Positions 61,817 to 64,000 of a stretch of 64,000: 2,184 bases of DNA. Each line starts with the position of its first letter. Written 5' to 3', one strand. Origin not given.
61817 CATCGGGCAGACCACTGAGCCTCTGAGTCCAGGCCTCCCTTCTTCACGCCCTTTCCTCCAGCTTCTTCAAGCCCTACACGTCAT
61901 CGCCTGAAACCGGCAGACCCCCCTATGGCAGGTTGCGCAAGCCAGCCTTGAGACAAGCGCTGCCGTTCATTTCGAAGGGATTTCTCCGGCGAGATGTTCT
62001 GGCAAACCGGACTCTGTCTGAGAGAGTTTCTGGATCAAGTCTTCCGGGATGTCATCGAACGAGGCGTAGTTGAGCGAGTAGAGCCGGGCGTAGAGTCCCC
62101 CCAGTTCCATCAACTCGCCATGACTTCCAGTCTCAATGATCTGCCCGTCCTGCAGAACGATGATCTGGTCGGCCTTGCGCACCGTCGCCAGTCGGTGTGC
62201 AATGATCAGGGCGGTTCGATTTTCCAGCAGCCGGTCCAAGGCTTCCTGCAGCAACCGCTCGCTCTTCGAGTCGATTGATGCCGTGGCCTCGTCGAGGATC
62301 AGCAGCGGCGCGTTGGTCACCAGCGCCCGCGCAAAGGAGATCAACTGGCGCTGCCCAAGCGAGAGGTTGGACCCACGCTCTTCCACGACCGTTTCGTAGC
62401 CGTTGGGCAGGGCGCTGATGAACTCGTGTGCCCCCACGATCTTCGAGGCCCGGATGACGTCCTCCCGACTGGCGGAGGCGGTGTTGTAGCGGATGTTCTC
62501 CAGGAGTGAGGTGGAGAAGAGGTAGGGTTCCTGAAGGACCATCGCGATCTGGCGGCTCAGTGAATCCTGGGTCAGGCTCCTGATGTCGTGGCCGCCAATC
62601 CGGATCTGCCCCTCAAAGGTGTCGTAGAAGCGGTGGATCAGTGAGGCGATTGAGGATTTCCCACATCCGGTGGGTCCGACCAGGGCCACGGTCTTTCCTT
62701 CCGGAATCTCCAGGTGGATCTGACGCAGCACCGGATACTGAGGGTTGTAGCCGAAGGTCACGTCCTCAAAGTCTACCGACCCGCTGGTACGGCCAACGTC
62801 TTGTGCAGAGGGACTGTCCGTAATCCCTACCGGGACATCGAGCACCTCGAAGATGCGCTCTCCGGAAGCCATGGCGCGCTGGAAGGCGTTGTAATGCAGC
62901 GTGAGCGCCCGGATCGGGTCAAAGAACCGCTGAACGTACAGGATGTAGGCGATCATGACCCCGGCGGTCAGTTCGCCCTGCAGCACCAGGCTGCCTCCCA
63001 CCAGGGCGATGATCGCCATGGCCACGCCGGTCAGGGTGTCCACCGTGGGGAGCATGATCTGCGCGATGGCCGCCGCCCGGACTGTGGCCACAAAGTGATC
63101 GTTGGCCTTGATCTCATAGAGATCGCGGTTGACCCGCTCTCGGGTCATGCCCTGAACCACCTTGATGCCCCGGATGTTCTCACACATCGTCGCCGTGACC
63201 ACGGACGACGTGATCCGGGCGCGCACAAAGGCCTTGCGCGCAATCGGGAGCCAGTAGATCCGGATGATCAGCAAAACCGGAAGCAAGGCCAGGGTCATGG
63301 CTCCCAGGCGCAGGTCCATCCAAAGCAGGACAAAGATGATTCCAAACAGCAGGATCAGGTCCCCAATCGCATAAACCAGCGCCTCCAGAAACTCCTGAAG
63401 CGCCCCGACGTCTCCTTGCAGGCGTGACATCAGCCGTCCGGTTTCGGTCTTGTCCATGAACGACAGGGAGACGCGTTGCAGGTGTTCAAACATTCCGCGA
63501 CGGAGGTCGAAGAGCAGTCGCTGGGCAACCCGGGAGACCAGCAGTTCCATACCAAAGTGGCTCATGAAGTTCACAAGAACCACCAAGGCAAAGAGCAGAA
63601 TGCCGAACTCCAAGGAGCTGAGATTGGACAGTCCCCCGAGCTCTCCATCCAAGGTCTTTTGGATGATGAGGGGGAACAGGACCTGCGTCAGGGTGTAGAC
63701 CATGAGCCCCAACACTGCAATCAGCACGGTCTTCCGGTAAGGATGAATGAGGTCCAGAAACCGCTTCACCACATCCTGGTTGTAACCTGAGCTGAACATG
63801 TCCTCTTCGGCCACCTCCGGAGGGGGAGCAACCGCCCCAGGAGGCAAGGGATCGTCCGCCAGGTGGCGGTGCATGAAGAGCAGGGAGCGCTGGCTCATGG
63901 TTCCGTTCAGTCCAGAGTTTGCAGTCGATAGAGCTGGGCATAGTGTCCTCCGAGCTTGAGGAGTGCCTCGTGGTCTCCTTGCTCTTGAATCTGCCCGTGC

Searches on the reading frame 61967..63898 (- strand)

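Call 8: search_protein_families(library=pfam, proteins=[window:61967-63898:-], max_evalue=0.01)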
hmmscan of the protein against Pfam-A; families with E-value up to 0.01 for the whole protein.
window:61967-63898:- (643 aa): 6 families
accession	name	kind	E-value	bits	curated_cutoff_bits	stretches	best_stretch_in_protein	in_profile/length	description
PF00664.28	ABC_membrane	-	5.2e-39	135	28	1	59-328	2-273/274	ABC transporter transmembrane region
PF00005.33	ABC_tran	-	2.5e-29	103.1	25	1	391-540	1-137/137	ABC transporter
PF02463.25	SMC_N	-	1.5e-08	34.8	40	1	403-582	26-211/220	RecF/RecN/SMC N terminal domain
PF13401.12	AAA_22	-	0.0013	19.5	27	1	404-557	8-106/130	AAA domain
PF13191.12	AAA_16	-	0.0021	19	32.6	1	400-557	23-159/167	AAA ATPase domain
PF00270.35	DEAD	-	0.0024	18.1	26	1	395-561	8-151/167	DEAD/DEAH box helicase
